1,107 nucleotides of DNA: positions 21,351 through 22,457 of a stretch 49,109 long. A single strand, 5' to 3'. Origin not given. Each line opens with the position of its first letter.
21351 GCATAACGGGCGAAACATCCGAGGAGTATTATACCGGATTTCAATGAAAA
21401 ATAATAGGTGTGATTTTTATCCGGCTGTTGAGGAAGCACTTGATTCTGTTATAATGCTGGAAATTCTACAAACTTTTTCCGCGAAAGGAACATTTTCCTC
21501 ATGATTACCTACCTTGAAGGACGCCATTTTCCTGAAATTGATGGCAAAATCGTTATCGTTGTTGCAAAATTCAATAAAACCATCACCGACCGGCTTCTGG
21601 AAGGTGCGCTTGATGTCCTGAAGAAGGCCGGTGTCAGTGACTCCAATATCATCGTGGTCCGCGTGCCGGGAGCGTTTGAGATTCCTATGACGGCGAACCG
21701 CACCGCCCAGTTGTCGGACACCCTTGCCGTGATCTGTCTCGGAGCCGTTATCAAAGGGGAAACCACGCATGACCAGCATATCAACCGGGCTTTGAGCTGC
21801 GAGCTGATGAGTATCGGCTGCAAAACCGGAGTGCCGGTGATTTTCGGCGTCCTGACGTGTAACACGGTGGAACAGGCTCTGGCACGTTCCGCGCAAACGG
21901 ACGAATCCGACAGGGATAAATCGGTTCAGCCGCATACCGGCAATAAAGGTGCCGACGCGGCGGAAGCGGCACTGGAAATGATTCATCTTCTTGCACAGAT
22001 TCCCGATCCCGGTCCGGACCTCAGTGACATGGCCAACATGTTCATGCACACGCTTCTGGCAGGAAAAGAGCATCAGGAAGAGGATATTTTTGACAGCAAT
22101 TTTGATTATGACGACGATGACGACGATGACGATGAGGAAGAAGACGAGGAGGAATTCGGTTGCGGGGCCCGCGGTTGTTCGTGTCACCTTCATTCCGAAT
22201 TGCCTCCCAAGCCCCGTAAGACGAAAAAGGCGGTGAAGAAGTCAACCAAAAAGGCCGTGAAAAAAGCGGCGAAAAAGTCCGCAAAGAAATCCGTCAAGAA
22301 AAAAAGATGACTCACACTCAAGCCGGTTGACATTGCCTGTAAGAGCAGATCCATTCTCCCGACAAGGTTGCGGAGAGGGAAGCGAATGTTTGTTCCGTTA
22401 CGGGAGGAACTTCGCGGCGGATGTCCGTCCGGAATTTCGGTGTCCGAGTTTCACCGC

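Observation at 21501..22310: Lumazine synthase (RibH) fused to poly-Asp/Glu, Cys/His cluster and histone-H1-like Lys/Ala repeats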

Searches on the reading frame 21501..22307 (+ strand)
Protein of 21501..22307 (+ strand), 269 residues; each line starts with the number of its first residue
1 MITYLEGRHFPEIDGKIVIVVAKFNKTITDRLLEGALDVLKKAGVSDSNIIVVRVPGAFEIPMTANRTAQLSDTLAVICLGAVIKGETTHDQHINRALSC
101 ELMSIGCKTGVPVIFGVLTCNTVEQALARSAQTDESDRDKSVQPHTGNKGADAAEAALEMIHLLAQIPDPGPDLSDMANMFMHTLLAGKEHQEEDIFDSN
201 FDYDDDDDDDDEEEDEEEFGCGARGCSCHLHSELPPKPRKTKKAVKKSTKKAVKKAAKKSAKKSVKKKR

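Call 3: search_protein_families(library=pfam, proteins=[window:21501-22307:+], max_evalue=0.01)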
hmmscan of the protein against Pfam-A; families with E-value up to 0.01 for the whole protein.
window:21501-22307:+ (269 aa): 2 families
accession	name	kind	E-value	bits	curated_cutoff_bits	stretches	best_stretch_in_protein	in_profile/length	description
PF00885.24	DMRL_synthase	-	8.6e-48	162.2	26.7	1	16-164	3-138/139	6,7-dimethyl-8-ribityllumazine synthase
PF10422.14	LRS4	-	0.0032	17.9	24.2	1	128-215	109-187/211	Monopolin complex subunit LRS4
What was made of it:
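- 21501..21998 (+): RibH (6,7-dimethyl-8-ribityllumazine synthase) catalytic core, aa 1-166. Pfam PF00885 matches aa 16-164 at E 8.6e-48 (call 3).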

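Call 4: search_protein_families(library=ncbifam, proteins=[window:21501-22307:+], max_evalue=0.01)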
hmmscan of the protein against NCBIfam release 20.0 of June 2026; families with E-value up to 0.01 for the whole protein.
window:21501-22307:+ (269 aa): 3 families
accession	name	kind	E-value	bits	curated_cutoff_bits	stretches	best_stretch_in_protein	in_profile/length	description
TIGR00114.1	lumazine-synth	equivalog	2e-39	134.9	84.6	1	16-163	2-137/138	6,7-dimethyl-8-ribityllumazine synthase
NF000814.0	PRK00061.2-2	equivalog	1.6e-27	96.2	174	1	15-164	18-155/160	6,7-dimethyl-8-ribityllumazine synthase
NF009084.0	PRK12419.1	equivalog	2.5e-17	62.9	160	1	15-167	14-157/166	6,7-dimethyl-8-ribityllumazine synthase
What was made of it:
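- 21501..21998 (+): TIGR00114 scores 134.9 bits, above its 84.6 cutoff (call 4).
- On 6,7-dimethyl-8-ribityllumazine synthase (RibH; Pfam PF00885 / TIGR00114): TIGR00114 scores 134.9 bits against a cutoff of 84.6 (calls 3, 4).
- Checked: Pfam DMRL_synthase matches aa 16-164 (E 8.6e-48) and TIGR00114 scores 134.9 bits against a cutoff of 84.6 (calls 3, 4).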

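Call 5: find_homologous_proteins(query=window:21501-22307:+, max_evalue=0.00001)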
Query window:21501-22307:+ (269 aa): 7422 proteins with E <= 0.00001 among 8000 candidates; the best 120 are listed.
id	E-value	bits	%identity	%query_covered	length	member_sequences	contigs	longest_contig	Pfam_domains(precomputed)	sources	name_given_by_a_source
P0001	1.3e-174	597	100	100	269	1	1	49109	PF00885.25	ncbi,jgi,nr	ncbi:MAG: 6,7-dimethyl-8-ribityllumazine synthase [Planctomycetaceae bacterium]|jgi:6,7-dimethyl-8-r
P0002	1.1e-95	338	72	70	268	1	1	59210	PF00885.25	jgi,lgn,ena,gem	-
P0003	2.6e-74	268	56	72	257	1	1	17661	PF00885.25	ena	-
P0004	1.7e-73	265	57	72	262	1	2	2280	PF00885.25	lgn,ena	-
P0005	4.8e-68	248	56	70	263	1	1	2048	PF00885.25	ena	-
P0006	1.1e-66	243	50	74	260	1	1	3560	PF00885.25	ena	-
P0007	1.1e-64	237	55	70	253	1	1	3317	PF00885.25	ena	-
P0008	1.2e-64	236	53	73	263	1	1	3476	PF00885.25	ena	-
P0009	1.5e-64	236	52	72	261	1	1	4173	PF00885.25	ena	-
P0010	1.9e-63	233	58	61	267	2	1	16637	PF00885.25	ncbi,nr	ncbi:MAG: 6,7-dimethyl-8-ribityllumazine synthase [Planctomycetaceae bacterium]|nr:6,7-dimethyl-8-ri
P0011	3.2e-63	232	54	69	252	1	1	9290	PF00885.25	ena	-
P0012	4.1e-63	231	50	75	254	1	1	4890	PF00885.25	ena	-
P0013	1.2e-62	230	53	73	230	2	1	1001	PF00885.25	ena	-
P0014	1.8e-62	229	55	69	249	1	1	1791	PF00885.25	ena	-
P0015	5.3e-61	225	52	72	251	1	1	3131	PF00885.25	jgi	jgi:6,7-dimethyl-8-ribityllumazine synthase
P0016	1.0e-60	224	51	73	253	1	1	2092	PF00885.25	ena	-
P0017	1.7e-60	223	50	72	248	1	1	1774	PF00885.25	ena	-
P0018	7.2e-60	221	53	74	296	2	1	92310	PF00885.25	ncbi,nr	ncbi:MAG: 6,7-dimethyl-8-ribityllumazine synthase [Planctomycetia bacterium]|nr:6,7-dimethyl-8-ribit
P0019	9.6e-60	220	53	80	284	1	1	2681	PF00885.25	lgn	-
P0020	1.5e-59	220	62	61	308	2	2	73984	PF00885.25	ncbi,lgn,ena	-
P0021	2.8e-59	219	55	71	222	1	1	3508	PF00885.25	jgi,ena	-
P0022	3.7e-59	218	-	-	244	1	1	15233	PF00885.25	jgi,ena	-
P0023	8.8e-59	217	53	73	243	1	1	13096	PF00885.25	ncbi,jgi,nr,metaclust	ncbi:MAG: 6,7-dimethyl-8-ribityllumazine synthase [Planctomycetaceae bacterium]|nr:6,7-dimethyl-8-ri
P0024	1.6e-58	216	63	62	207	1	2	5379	PF00885.25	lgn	-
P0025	3.0e-58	215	55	72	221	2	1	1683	PF00885.25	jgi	-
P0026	3.6e-58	215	61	56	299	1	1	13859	PF00885.25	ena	-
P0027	6.8e-58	214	47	99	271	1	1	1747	PF00885.25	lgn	-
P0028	1.1e-57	214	58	74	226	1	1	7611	PF00885.25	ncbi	ncbi:MAG: 6,7-dimethyl-8-ribityllumazine synthase [Thermoguttaceae bacterium]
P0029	4.5e-57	212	51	78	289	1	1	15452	PF00885.25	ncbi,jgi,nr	ncbi:MAG: 6,7-dimethyl-8-ribityllumazine synthase [Planctomycetaceae bacterium]|jgi:6,7-dimethyl-8-r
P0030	5.4e-57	211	55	68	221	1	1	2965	PF00885.25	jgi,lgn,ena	-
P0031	6.3e-57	211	52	74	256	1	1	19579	PF00885.25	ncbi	-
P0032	6.3e-57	211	63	61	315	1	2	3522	PF00885.25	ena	-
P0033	7.6e-57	211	51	77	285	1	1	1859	PF00885.25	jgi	jgi:6,7-dimethyl-8-ribityllumazine synthase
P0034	9.3e-57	211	55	75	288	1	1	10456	PF00885.25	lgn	-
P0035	1.3e-56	210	57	69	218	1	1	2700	PF00885.25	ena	-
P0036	1.6e-56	210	57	62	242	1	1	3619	PF00885.25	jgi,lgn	jgi:6,7-dimethyl-8-ribityllumazine synthase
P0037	3.1e-56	209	55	68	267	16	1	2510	PF00885.25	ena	-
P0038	3.2e-56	209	58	68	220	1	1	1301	PF00885.25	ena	-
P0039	4.6e-56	208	51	78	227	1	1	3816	PF00885.25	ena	-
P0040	5.8e-56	208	53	77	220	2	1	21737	PF00885.25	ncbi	-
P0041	7.4e-56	208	53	79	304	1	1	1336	PF00885.25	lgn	-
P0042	1.1e-55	207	59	61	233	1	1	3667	PF00885.25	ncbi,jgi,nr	ncbi:MAG: 6,7-dimethyl-8-ribityllumazine synthase [Planctomycetaceae bacterium]|jgi:6,7-dimethyl-8-r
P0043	1.2e-55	207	44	93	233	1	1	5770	PF00885.25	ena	-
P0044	1.2e-55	207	61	61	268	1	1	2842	PF00885.25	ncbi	-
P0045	1.2e-55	207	55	68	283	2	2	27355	PF00885.25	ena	-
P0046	1.3e-55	207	53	69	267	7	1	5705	PF00885.25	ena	-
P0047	1.4e-55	207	53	72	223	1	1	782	PF00885.25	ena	-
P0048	1.4e-55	207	53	75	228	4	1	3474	PF00885.25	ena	-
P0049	1.6e-55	207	61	60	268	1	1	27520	PF00885.25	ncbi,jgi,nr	ncbi:MAG: 6,7-dimethyl-8-ribityllumazine synthase [Planctomycetaceae bacterium]|jgi:6,7-dimethyl-8-r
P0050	1.8e-55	206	56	69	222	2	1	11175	PF00885.25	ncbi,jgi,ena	-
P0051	2.0e-55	206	60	58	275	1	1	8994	PF00885.25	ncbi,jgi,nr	ncbi:MAG: 6,7-dimethyl-8-ribityllumazine synthase [Planctomycetaceae bacterium]|jgi:6,7-dimethyl-8-r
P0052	2.0e-55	206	42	96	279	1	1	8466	PF00885.25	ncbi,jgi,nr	ncbi:MAG: 6,7-dimethyl-8-ribityllumazine synthase [Planctomycetaceae bacterium]|jgi:6,7-dimethyl-8-r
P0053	2.1e-55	206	57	67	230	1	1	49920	PF00885.25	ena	-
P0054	2.9e-55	206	59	69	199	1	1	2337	PF00885.25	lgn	-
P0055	4.9e-55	205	55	64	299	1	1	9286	PF00885.25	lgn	-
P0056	5.4e-55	205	56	69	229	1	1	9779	PF00885.25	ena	-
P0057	5.5e-55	205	50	77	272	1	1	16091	PF00885.25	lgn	-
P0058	9.8e-55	204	57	68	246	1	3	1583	PF00885.25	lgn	-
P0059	1.2e-54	204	53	78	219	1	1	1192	PF00885.25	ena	-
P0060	1.2e-54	204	52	78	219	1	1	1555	PF00885.25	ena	-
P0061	1.5e-54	203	51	67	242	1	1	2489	PF00885.25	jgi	jgi:6,7-dimethyl-8-ribityllumazine synthase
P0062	1.6e-54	203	61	58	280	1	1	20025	PF00885.25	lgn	-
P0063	1.8e-54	203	56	67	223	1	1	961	PF00885.25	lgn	-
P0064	1.9e-54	203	49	76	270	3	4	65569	PF00885.25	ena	-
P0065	2.4e-54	203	60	61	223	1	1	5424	PF00885.25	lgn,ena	-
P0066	2.5e-54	203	54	64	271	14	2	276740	PF00885.25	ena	-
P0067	2.6e-54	203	64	57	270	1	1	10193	PF00885.25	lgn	-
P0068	2.9e-54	202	56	62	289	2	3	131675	PF00885.25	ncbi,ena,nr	ncbi:MAG: 6,7-dimethyl-8-ribityllumazine synthase [Thermoguttaceae bacterium]|nr:6,7-dimethyl-8-ribi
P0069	4.5e-54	202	57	61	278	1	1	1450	PF00885.25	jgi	jgi:6,7-dimethyl-8-ribityllumazine synthase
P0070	5.1e-54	202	64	58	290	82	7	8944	PF00885.25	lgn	-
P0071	5.5e-54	202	56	66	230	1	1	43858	PF00885.25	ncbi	-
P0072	5.8e-54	201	63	58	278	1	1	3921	PF00885.25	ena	-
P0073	7.9e-54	201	53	73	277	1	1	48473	PF00885.25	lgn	-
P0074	9.9e-54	201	63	58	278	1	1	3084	PF00885.25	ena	-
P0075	1.0e-53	201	50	70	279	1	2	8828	PF00885.25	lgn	-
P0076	1.5e-53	200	52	78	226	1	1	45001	PF00885.25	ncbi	-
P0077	1.8e-53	200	63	58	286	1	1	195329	PF00885.25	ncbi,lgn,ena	-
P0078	2.2e-53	200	63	58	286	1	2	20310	PF00885.25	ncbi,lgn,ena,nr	ncbi:MAG: 6,7-dimethyl-8-ribityllumazine synthase [Thermoguttaceae bacterium]|nr:6,7-dimethyl-8-ribi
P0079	3.6e-53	199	55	64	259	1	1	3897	PF00885.25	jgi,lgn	jgi:6,7-dimethyl-8-ribityllumazine synthase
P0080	4.9e-53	198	63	58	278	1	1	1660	PF00885.25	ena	-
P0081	5.0e-53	198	58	63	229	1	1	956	PF00885.25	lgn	-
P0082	5.3e-53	198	46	99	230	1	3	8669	PF00885.25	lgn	-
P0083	5.9e-53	198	63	58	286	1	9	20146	PF00885.25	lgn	-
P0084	6.0e-53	198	55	66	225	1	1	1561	PF00885.25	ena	-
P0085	6.7e-53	198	63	58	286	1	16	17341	PF00885.25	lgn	-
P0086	7.0e-53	198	63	58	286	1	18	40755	PF00885.25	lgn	-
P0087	7.2e-53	198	63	58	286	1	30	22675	PF00885.25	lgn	-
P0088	8.6e-53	198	63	58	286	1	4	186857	PF00885.25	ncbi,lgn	-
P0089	1.0e-52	197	52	77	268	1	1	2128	PF00885.25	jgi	-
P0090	1.1e-52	197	60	57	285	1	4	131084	PF00885.25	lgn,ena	-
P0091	1.3e-52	197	59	62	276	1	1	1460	PF00885.25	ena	-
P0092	1.3e-52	197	62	58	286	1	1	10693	PF00885.25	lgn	-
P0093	1.4e-52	197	50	81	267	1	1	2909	PF00885.25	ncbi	-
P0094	1.4e-52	197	55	67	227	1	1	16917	PF00885.25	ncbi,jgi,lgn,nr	ncbi:MAG: 6,7-dimethyl-8-ribityllumazine synthase [Planctomycetaceae bacterium]|jgi:6,7-dimethyl-8-r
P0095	1.7e-52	197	62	58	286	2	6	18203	PF00885.25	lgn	-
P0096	2.7e-52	196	61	61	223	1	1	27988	PF00885.25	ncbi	-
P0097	2.7e-52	196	56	63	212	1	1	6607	PF00885.25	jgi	jgi:6,7-dimethyl-8-ribityllumazine synthase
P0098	3.6e-52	196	59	62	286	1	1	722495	PF00885.25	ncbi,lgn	-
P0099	3.7e-52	196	59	62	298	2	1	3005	PF00885.25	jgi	jgi:6,7-dimethyl-8-ribityllumazine synthase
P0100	4.4e-52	195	61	58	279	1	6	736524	PF00885.25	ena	-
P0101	4.5e-52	195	54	75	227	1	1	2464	PF00885.25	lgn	-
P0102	4.6e-52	195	59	62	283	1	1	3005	PF00885.25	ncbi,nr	ncbi:MAG: 6,7-dimethyl-8-ribityllumazine synthase [Planctomycetaceae bacterium]|nr:6,7-dimethyl-8-ri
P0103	4.8e-52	195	58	63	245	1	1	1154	PF00885.25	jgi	jgi:6,7-dimethyl-8-ribityllumazine synthase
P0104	6.2e-52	195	62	58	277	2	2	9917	PF00885.25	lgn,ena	-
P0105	6.7e-52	195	53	66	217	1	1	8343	PF00885.25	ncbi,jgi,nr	ncbi:MAG: 6,7-dimethyl-8-ribityllumazine synthase [Planctomycetaceae bacterium]|jgi:6,7-dimethyl-8-r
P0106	7.4e-52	195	60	61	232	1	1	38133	PF00885.25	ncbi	-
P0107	1.4e-51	194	54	65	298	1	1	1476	PF00885.25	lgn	-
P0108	1.5e-51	194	50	78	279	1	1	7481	PF00885.25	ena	-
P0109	1.5e-51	194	61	58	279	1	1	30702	PF00885.25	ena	-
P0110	2.0e-51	193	50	76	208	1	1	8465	PF00885.25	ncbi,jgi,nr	ncbi:MAG: 6,7-dimethyl-8-ribityllumazine synthase [Planctomycetaceae bacterium]|jgi:6,7-dimethyl-8-r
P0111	2.2e-51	193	60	63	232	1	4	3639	PF00885.25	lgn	-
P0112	2.5e-51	193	55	66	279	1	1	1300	PF00885.25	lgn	-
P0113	3.1e-51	192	57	62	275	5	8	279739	PF00885.25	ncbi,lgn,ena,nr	ncbi:MAG: 6,7-dimethyl-8-ribityllumazine synthase [Thermoguttaceae bacterium]|nr:6,7-dimethyl-8-ribi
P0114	3.5e-51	192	52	75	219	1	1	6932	PF00885.25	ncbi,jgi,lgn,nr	ncbi:MAG: 6,7-dimethyl-8-ribityllumazine synthase [Planctomycetaceae bacterium]|jgi:6,7-dimethyl-8-r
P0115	5.5e-51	192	47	88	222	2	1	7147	PF00885.25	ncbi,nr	ncbi:MAG: 6,7-dimethyl-8-ribityllumazine synthase [Planctomycetaceae bacterium]|nr:6,7-dimethyl-8-ri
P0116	8.8e-51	191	59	61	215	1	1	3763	PF00885.25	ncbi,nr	ncbi:MAG: 6,7-dimethyl-8-ribityllumazine synthase [Planctomycetaceae bacterium]|nr:6,7-dimethyl-8-ri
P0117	9.5e-51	191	60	59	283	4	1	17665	PF00885.25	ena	-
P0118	1.1e-50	191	59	61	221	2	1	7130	PF00885.25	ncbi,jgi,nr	ncbi:MAG: 6,7-dimethyl-8-ribityllumazine synthase [Planctomycetaceae bacterium]|jgi:6,7-dimethyl-8-r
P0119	1.1e-50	191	58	62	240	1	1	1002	PF00885.25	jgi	jgi:6,7-dimethyl-8-ribityllumazine synthase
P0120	1.1e-50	191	60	57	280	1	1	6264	PF00885.25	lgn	-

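Call 11: find_related_loci(query=A1, collection=genome_contigs, flank=6000)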
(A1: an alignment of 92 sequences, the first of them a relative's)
Query A1 (269 aa) in genome_contigs; peptide patterns used: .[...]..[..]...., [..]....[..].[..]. (x = any residue, [..] = any of these).
600 stretches matched a pattern (row limit reached: there are more); 600 encode a relative of the query (tblastn E <= 1e-3); the best 80 are kept; 80 distinct loci.
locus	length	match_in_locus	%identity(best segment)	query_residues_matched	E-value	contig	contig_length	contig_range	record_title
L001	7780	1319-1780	55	14-167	2e-49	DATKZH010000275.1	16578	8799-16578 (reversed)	MAG TPA_asm: Thermoguttaceae bacterium isolate SMAG_U14240 k141_3406589, whole genome shotgun sequence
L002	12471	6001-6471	54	15-171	7e-47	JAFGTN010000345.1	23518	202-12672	MAG: Pirellulales bacterium isolate Zod_Metabat.975 k87_5461291, whole genome shotgun sequence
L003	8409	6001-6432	53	14-169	7e-45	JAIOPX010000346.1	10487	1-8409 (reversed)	MAG: Planctomycetota bacterium isolate LakeFargette_0920_ALND_MAG_59_20 LacPavin_0920_ALND_scaffold_522930, whole genome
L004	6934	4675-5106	50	16-171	5e-44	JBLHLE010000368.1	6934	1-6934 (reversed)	MAG: Pirellulaceae bacterium isolate 3300054698_131 Ga0535670_0025069, whole genome shotgun sequence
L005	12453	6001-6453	50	13-174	7e-44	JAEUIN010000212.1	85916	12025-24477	MAG: Planctomycetaceae bacterium isolate new MAG-44 k141_2528227, whole genome shotgun sequence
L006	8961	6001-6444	52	14-162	2e-42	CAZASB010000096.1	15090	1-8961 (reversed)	MAG TPA_asm: uncultured Planctomycetaceae bacterium isolate binchicken_co139_554 genome assembly, contig: NODE_8229_leng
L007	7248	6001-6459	47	14-173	9e-43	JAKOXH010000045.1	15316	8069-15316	MAG: Planctomycetota bacterium isolate JPNG_metabat.20 k201_106637, whole genome shotgun sequence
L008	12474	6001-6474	47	1-171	2e-42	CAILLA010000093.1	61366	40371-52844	MAG: uncultured Schlesneria sp. isolate Umea3_bin-3867 genome assembly, contig: bin-3867:093/307, whole genome shotgun s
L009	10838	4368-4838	46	14-180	6e-42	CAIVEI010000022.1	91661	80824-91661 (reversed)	MAG: uncultured Schlesneria sp. isolate AM-lipid-02-D2_bin-1310 genome assembly, contig: bin-1310:022/211, whole genome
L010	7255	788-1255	45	19-178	4e-41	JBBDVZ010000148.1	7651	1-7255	MAG: Planctomycetaceae bacterium isolate LejiaC_61_11 Lejia_C_21805_length_7651_cov_6, whole genome shotgun sequence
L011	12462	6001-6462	47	1-167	7e-41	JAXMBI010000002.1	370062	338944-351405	MAG: Pirellulales bacterium isolate STL-PLA32 C1.299.fa-2, whole genome shotgun sequence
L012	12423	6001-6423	48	15-167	2e-40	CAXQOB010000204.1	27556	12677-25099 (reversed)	MAG: Nitrosopumilus sp. isolate 3um_A1Z0725_4.17 genome assembly, contig: k127_1259194, whole genome shotgun sequence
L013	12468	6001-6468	51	14-175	2e-40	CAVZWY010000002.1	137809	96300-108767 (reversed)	MAG: uncultured Planctomycetaceae bacterium isolate MFD02416.bin.2.64 genome assembly, contig: contig_100822, whole geno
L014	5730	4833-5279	46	15-175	3e-39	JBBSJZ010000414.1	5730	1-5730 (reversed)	MAG: Pirellulales bacterium isolate LS4_metabat2.168 LS4_metabat2.168_K_1343728_L_5730_cov_12.0000, whole genome shotgun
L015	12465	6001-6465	43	11-177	3e-39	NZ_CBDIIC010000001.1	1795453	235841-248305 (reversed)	MAG: Lacipirellula sp. isolate a2072756-b066-4b48-b97c-da4b55fec2cc contig_1, whole genome shotgun sequence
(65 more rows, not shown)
